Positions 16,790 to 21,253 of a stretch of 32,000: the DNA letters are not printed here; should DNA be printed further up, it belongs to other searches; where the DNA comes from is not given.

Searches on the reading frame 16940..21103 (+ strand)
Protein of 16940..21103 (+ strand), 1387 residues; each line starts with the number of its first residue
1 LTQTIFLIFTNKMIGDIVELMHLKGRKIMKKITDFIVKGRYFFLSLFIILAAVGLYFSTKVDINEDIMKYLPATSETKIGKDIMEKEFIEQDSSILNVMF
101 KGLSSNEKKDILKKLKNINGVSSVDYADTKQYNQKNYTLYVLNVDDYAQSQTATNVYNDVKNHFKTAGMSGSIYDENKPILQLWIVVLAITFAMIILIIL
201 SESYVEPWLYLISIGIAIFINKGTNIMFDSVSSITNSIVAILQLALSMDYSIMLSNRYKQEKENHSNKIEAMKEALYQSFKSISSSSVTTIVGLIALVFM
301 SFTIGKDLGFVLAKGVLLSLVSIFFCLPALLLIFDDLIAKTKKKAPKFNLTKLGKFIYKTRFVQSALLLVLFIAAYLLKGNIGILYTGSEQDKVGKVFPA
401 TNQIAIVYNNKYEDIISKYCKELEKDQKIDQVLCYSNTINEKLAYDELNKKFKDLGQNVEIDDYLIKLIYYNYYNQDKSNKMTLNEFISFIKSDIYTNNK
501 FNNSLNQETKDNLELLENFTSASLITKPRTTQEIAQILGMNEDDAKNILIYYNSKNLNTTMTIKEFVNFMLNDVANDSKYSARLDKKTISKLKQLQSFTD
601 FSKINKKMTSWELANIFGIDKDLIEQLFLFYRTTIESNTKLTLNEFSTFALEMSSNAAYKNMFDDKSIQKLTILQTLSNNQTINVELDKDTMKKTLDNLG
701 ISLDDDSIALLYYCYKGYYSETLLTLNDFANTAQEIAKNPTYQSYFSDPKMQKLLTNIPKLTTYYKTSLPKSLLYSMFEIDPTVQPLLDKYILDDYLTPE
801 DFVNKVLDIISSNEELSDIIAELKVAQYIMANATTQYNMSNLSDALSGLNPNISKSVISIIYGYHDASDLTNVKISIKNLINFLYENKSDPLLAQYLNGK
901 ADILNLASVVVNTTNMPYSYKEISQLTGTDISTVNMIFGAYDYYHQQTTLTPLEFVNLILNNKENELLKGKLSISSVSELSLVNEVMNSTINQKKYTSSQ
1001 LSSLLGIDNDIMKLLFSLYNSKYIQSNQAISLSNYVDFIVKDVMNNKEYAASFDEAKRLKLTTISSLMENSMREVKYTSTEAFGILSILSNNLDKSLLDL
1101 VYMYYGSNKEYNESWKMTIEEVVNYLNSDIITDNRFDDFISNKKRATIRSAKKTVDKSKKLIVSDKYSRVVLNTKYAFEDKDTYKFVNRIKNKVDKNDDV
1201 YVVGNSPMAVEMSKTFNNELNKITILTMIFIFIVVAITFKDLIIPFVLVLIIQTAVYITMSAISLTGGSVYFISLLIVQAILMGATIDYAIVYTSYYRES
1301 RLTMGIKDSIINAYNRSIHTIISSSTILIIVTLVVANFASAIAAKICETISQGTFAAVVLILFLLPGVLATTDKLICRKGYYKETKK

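Call 83: search_protein_families(library=pfam, proteins=[window:16940-21103:+], max_evalue=0.0001)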
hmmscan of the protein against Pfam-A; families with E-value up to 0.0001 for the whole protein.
window:16940-21103:+ (1387 aa): 1 family
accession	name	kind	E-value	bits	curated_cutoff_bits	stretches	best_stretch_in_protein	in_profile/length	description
PF03176.21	MMPL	-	9.4e-43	146.9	20.5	2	185-347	148-316/333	MMPL family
